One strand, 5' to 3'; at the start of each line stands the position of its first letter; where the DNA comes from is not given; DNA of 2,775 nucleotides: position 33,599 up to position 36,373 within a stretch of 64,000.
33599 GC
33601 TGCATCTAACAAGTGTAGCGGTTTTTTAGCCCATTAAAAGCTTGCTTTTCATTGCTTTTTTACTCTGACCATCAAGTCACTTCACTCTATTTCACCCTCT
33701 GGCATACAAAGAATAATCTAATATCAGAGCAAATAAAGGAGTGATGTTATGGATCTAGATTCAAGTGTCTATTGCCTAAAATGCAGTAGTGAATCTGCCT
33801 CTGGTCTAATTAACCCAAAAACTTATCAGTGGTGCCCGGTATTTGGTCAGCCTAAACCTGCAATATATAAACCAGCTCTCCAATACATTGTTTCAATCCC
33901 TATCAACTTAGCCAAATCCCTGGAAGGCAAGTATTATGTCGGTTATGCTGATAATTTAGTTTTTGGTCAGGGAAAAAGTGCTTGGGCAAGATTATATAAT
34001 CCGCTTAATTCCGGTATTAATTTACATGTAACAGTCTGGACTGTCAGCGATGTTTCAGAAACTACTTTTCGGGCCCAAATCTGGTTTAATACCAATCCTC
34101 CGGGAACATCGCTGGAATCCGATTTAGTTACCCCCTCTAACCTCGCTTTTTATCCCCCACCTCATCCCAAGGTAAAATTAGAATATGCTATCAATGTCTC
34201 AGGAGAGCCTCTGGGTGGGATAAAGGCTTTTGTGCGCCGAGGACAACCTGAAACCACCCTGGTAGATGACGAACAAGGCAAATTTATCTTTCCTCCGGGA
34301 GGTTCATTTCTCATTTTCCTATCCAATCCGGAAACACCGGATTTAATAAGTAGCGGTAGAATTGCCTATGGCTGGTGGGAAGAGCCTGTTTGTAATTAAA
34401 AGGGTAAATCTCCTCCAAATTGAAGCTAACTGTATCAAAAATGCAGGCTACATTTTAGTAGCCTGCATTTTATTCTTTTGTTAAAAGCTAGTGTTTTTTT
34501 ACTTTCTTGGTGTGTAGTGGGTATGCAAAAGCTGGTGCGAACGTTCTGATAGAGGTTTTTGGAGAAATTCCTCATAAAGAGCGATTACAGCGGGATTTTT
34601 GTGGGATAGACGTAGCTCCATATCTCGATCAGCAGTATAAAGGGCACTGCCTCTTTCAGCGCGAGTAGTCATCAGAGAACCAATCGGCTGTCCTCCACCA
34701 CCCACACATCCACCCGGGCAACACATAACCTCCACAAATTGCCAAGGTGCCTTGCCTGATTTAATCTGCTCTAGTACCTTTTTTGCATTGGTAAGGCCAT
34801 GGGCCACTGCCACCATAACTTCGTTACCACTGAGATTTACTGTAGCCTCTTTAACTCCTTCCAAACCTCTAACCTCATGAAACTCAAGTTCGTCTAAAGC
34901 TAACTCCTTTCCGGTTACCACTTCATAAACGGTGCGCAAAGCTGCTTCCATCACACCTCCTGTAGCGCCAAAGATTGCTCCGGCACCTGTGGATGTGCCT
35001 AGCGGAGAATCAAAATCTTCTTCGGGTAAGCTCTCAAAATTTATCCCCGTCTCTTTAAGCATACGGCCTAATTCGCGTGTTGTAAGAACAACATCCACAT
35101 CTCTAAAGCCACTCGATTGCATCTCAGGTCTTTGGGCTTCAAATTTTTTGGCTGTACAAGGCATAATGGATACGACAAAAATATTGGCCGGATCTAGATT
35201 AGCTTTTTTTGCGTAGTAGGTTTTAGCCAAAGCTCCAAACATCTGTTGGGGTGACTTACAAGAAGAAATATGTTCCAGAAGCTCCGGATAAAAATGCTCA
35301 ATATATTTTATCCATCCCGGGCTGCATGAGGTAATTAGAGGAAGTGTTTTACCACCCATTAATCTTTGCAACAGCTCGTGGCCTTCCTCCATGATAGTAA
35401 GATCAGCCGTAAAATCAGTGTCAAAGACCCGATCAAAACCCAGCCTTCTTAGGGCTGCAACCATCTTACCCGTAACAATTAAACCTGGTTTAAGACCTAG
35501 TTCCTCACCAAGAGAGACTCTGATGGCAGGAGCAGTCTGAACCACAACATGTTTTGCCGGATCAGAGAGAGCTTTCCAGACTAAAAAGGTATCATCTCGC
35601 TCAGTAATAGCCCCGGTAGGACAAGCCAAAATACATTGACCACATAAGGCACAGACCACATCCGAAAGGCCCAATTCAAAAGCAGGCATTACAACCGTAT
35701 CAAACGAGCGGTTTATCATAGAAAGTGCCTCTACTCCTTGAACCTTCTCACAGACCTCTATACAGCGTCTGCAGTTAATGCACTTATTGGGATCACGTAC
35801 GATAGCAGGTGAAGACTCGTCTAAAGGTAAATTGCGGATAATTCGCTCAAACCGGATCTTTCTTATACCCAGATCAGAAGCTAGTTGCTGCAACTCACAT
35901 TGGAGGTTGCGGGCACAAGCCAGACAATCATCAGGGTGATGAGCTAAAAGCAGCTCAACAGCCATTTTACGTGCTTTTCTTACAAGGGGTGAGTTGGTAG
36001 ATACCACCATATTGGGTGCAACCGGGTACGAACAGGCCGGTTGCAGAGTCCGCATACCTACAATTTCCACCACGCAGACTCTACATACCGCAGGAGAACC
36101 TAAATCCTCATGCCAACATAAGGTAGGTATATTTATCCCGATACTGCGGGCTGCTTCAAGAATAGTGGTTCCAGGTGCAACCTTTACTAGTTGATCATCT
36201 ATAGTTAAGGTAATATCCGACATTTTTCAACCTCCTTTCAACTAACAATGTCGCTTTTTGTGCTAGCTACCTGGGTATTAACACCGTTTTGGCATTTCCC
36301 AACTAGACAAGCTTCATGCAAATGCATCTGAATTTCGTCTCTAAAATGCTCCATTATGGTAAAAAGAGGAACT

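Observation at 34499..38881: Four-subunit [FeFe]-hydrogenase with a non-bifurcating beta subunit of hybrid architecture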

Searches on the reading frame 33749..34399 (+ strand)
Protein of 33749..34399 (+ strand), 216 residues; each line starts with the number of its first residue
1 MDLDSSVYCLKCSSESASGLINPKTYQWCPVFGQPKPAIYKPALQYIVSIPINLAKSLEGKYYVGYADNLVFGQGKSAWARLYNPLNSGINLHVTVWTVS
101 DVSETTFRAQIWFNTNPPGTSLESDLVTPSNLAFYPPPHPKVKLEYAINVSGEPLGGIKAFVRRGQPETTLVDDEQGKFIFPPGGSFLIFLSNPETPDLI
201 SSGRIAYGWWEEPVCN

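Call 67: search_protein_families(library=pfam, proteins=[window:33749-34399:+], max_evalue=0.00001)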
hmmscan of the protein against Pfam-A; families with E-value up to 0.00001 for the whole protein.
window:33749-34399:+ (216 aa): 1 family
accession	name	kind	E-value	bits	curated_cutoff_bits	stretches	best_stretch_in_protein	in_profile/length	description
PF19640.4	DUF6143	-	8.1e-53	179.5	27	1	44-215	12-181/182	Family of unknown function (DUF6143)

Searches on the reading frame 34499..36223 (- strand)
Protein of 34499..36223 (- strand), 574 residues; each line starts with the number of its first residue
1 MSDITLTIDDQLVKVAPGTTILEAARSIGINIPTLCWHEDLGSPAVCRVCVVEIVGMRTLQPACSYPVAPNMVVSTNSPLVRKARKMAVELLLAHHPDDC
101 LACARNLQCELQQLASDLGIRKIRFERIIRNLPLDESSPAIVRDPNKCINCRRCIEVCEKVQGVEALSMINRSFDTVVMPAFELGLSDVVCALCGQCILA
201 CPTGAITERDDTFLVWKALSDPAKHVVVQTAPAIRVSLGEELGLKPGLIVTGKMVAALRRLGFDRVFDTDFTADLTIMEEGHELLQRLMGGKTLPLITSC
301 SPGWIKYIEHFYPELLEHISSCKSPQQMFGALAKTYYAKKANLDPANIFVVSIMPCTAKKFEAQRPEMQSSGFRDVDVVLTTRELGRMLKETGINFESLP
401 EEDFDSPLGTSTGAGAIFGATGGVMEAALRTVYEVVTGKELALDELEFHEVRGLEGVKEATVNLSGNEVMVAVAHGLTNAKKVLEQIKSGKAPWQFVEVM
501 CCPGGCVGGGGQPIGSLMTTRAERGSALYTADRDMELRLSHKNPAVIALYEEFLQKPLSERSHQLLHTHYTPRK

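Call 3: search_protein_families(library=pfam, proteins=[window:34499-36223:-], max_evalue=0.01)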
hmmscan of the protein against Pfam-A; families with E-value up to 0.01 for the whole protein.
window:34499-36223:- (574 aa): 14 families
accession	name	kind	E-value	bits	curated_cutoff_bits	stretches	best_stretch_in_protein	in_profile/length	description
PF02906.19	Fe_hyd_lg_C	-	1.9e-106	355.6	22.1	1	224-510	1-245/245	Iron only hydrogenase large subunit, C-terminal domain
PF02256.22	Fe_hyd_SSU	-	2.2e-23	82.5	24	1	520-573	3-56/56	Iron hydrogenase small subunit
PF13510.11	Fer2_4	-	1.1e-17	64.3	22.8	1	4-78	4-81/82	2Fe-2S iron-sulfur cluster binding domain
PF10588.14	NADH-G_4Fe-4S_3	-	4.8e-15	55.2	27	1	85-124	1-40/40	NADH-ubiquinone oxidoreductase-G iron-sulfur binding region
PF12838.12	Fer4_7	-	2.9e-07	31.3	27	1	147-205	1-52/52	4Fe-4S dicluster domain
PF13237.11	Fer4_10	-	3.8e-07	30.4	25.5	1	141-161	2-24/53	4Fe-4S dicluster domain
PF22117.2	Fer4_Nqo3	-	1.7e-06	28.5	27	1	139-207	2-67/67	NADH-quinone oxidoreductase subunit 3, ferredoxin-like domain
PF13484.11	Fer4_16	-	1.6e-05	26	30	1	191-209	2-20/66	4Fe-4S double cluster binding domain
PF13187.11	Fer4_9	-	6.2e-05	23.4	27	1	147-206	1-52/52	4Fe-4S dicluster domain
PF00037.32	Fer4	-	9.3e-05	22.5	21.1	2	191-207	8-24/24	4Fe-4S binding domain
PF12837.12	Fer4_6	-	0.00021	21.5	25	1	141-159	2-20/24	4Fe-4S binding domain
PF14697.11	Fer4_21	-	0.00056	20.4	35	1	144-207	4-58/59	4Fe-4S dicluster domain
PF25160.1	LdpA_Fe-S-bd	-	0.0013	18.9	27.6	0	188-210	25-47/49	LdpA Fe-S cluster-binding domain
PF12797.12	Fer4_2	-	0.0018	18.5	24.5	1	140-158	2-20/22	4Fe-4S binding domain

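Call 4: search_protein_families(library=ncbifam, proteins=[window:34499-36223:-], max_evalue=0.001)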
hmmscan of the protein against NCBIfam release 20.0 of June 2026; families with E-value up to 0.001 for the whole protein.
window:34499-36223:- (574 aa): 18 families
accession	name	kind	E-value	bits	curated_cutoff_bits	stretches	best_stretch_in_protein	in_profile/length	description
NF040763.1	FeFe_hydrog_A6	exception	3.4e-272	903.9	765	1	4-573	1-571/571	NADH-dependent [FeFe] hydrogenase, group A6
NF040762.1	Hydr_FeFe_Clost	exception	1.5e-181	604.9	900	1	5-571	2-572/572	ferredoxin hydrogenase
TIGR02512.1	FeFe_hydrog_A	subfamily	1.1e-165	551.1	405.95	1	140-514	1-374/375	[FeFe] hydrogenase, group A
NF005745.0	PRK07569.1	equivalog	1.1e-56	191.9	333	1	2-212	2-213/238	bidirectional hydrogenase complex protein HoxU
TIGR04105.1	FeFe_hydrog_B1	subfamily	1.9e-54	185.1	450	2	144-461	140-430/462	monomeric [FeFe] hydrogenase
TIGR01973.1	NuoG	equivalog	1.4e-46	159.5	470.05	1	6-210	1-202/606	NADH-quinone oxidoreductase subunit NuoG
NF005895.0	PRK07860.1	equivalog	1.8e-34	118.9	802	1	3-210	17-224/811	NADH-quinone oxidoreductase subunit G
NF006305.0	PRK08493.1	equivalog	2.6e-31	108.5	591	1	4-210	2-225/819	NADH-quinone oxidoreductase subunit G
NF009454.0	PRK12814.1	equivalog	1.7e-24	86.2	916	1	1-102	1-102/657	putative NADPH-dependent glutamate synthase small subunit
TIGR02912.1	sulfite_red_C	equivalog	2.6e-06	26.7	324.1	1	145-214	168-226/314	sulfite reductase subunit C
TIGR04041.1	activase_YjjW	hypoth_equivalog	1.6e-05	24.5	250.2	0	190-217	42-68/276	YjjW family glycine radical enzyme activase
NF006221.0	PRK08348.1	subfamily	1.7e-05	24.5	124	1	140-214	38-100/136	NADH-plastoquinone oxidoreductase subunit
TIGR03149.1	cyt_nit_nrfC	equivalog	3e-05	23.5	377.6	1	140-214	40-119/225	cytochrome c nitrite reductase Fe-S protein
NF058577.1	FdxA_fam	equivalog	6.1e-05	23.1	65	0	191-215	9-33/52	4Fe-4S ferredoxin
NF005503.0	PRK07118.1-2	equivalog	0.0001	21.6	252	1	143-213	164-236/292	RnfABCDGE type electron transport complex subunit B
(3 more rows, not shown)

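Call 59: search_solved_structures(query=window:34499-36223:-, max_evalue=1e-30, show_alignments=1)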
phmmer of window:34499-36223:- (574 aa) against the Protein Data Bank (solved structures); distinct sequences matched with E-value up to 1e-30: 76 (the best 60 are shown).
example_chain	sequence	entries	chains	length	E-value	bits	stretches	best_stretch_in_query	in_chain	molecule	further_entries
8a6t_A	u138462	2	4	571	5e-201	672.3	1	2-574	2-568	Electron bifurcating hydrogenase subunit HydA1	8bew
7q4v_A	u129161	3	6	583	4.9e-200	669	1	1-572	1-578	Iron hydrogenase HydA1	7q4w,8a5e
9rj9_A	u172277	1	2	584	1.1e-144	486.3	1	17-570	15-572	Iron hydrogenase 1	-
4xdd_A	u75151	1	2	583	4e-144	484.5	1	17-570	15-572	Iron hydrogenase 1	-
4xdc_A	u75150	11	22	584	4e-144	484.5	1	17-570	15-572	Iron hydrogenase 1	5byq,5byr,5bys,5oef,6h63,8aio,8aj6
1c4a_A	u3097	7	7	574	4.7e-144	484.3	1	17-570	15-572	PROTEIN (FE-ONLY HYDROGENASE) | PROTEIN (PERIPLASMIC HYDROGENASE 1) | Iron hydrogenase 1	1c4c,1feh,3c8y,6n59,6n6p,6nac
8cjy_A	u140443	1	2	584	5.5e-144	484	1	17-570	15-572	Iron hydrogenase 1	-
6yf4_A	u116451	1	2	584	1e-143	483.1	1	17-570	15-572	Iron hydrogenase 1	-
6gm2_A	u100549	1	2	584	1e-143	483.1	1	17-570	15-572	Iron hydrogenase 1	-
6gm8_A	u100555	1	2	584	1e-143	483.1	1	17-570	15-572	Iron hydrogenase 1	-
6gm0_A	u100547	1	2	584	1e-143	483.1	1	17-570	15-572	Iron hydrogenase 1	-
6gm4_A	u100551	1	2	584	1.1e-143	483.1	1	17-570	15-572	Iron hydrogenase 1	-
9rjo_A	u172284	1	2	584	1.1e-143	483.1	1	17-570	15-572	Iron hydrogenase 1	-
6gm1_A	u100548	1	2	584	2.7e-143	481.7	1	17-570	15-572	Iron hydrogenase 1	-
6gm3_A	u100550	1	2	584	2.7e-143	481.7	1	17-570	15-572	Iron hydrogenase 1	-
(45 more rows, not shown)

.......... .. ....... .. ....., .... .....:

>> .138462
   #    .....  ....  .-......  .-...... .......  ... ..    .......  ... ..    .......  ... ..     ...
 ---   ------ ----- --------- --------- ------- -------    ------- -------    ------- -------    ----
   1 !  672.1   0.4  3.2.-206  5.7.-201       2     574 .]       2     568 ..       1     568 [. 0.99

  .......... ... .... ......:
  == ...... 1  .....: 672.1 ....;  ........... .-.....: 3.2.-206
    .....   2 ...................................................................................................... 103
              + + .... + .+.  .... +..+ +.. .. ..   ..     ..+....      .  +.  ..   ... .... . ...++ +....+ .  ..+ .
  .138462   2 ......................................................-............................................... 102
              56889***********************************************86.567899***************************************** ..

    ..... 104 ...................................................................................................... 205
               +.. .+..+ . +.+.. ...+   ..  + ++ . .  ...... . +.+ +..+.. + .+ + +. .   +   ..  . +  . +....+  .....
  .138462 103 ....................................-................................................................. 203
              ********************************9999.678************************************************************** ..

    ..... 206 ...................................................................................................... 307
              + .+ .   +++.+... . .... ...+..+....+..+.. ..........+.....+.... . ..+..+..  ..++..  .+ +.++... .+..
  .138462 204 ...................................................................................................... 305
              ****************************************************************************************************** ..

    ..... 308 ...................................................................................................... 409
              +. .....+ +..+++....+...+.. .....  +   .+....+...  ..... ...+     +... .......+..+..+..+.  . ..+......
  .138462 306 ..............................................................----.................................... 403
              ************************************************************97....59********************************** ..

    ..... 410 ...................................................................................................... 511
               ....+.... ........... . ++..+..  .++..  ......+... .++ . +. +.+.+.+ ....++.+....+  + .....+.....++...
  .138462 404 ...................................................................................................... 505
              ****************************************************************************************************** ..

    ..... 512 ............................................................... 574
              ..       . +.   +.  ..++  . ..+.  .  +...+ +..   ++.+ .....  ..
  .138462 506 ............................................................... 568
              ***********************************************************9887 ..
